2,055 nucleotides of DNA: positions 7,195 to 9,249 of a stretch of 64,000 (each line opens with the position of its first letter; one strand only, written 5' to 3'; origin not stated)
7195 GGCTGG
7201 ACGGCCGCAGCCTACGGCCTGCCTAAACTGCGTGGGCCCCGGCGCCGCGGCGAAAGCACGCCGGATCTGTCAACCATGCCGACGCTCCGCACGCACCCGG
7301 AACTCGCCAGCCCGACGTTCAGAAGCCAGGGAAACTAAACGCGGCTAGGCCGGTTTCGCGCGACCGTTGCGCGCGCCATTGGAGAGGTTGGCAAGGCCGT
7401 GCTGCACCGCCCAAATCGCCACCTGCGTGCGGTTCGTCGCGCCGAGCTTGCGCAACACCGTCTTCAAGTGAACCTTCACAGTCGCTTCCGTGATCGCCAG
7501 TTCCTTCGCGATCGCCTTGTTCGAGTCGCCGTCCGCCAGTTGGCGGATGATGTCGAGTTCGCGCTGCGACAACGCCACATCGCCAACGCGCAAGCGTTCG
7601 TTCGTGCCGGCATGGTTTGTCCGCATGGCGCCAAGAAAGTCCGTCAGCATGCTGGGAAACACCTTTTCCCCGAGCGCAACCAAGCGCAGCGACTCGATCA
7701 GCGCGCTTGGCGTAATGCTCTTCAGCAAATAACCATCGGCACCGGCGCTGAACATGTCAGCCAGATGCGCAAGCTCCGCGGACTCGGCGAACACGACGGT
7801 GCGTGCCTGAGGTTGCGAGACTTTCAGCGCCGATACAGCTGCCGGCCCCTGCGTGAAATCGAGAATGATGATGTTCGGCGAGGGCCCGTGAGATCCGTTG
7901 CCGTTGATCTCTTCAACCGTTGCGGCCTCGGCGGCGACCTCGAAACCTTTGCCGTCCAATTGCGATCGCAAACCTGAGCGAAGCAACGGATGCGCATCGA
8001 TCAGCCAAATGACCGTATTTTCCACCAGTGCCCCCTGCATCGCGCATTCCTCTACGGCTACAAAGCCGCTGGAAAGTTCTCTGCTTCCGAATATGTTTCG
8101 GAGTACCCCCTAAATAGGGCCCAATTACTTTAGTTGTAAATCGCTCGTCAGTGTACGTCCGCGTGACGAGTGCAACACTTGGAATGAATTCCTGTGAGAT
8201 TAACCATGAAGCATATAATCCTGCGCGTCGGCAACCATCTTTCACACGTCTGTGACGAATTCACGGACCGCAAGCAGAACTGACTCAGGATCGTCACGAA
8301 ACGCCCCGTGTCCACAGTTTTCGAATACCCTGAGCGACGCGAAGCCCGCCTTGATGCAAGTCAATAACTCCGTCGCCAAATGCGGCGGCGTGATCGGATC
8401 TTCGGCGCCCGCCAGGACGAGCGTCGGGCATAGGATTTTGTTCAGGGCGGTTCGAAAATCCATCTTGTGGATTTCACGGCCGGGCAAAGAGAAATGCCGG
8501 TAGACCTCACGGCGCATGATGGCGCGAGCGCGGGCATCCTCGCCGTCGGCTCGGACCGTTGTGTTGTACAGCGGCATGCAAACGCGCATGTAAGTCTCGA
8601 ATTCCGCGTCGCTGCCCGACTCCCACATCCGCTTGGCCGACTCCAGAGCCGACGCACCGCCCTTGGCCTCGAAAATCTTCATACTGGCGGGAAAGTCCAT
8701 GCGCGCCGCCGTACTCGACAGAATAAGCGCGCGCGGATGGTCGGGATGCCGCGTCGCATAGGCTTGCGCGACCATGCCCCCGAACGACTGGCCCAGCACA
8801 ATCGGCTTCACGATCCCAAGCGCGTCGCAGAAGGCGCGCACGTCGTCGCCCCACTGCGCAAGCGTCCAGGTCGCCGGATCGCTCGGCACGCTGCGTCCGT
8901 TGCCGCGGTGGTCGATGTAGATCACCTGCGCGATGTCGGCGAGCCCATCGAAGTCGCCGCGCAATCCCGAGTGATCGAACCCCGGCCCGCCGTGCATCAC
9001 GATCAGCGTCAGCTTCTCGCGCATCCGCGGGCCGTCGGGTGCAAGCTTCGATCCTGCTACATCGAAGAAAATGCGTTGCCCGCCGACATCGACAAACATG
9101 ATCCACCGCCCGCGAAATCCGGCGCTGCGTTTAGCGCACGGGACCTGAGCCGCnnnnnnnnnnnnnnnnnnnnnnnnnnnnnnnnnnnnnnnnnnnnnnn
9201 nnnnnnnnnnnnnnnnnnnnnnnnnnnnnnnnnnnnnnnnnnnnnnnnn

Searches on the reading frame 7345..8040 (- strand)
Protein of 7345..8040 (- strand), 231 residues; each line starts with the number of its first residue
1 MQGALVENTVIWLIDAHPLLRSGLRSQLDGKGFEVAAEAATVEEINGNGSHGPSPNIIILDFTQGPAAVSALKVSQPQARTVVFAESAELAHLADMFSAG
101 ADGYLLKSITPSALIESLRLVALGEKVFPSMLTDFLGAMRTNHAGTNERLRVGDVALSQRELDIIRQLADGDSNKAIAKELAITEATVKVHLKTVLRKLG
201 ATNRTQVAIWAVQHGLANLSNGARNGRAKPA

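Call 30: search_protein_families(library=pfam, proteins=[window:7345-8040:-], max_evalue=0.001)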
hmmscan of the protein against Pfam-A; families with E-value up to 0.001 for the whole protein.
window:7345-8040:- (231 aa): 3 families
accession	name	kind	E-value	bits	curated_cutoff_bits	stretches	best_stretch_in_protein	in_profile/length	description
PF00196.25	GerE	-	9e-20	70.5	23.5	1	156-211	2-57/57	Bacterial regulatory proteins, luxR family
PF00072.30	Response_reg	-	6e-10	39.7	30.2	1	11-118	1-110/111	Response regulator receiver domain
PF13384.12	HTH_23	-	0.0007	19.8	24.6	0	159-193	5-39/50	Homeodomain-like domain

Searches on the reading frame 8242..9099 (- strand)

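Call 30: search_protein_families(library=pfam, proteins=[window:8242-9099:-], max_evalue=0.001)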
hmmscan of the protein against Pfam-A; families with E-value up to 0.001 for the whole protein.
window:8242-9099:- (285 aa): 5 families
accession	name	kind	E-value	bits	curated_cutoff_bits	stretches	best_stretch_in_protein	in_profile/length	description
PF00561.26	Abhydrolase_1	-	9.8e-24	84.8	25.8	1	32-270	3-244/245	alpha/beta hydrolase fold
PF12146.15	Hydrolase_4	-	1.7e-18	67.2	27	1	58-269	33-237/239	Serine aminopeptidase, S33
PF12697.13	Abhydrolase_6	-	5.2e-17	63.7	26.3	1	33-274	2-214/217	Alpha/beta hydrolase family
PF03096.20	Ndr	-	0.0006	19.1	23.3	0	65-132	67-134/283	Ndr family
PF08386.16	Abhydrolase_4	-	0.00077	20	21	0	224-283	35-92/103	TAP-like protein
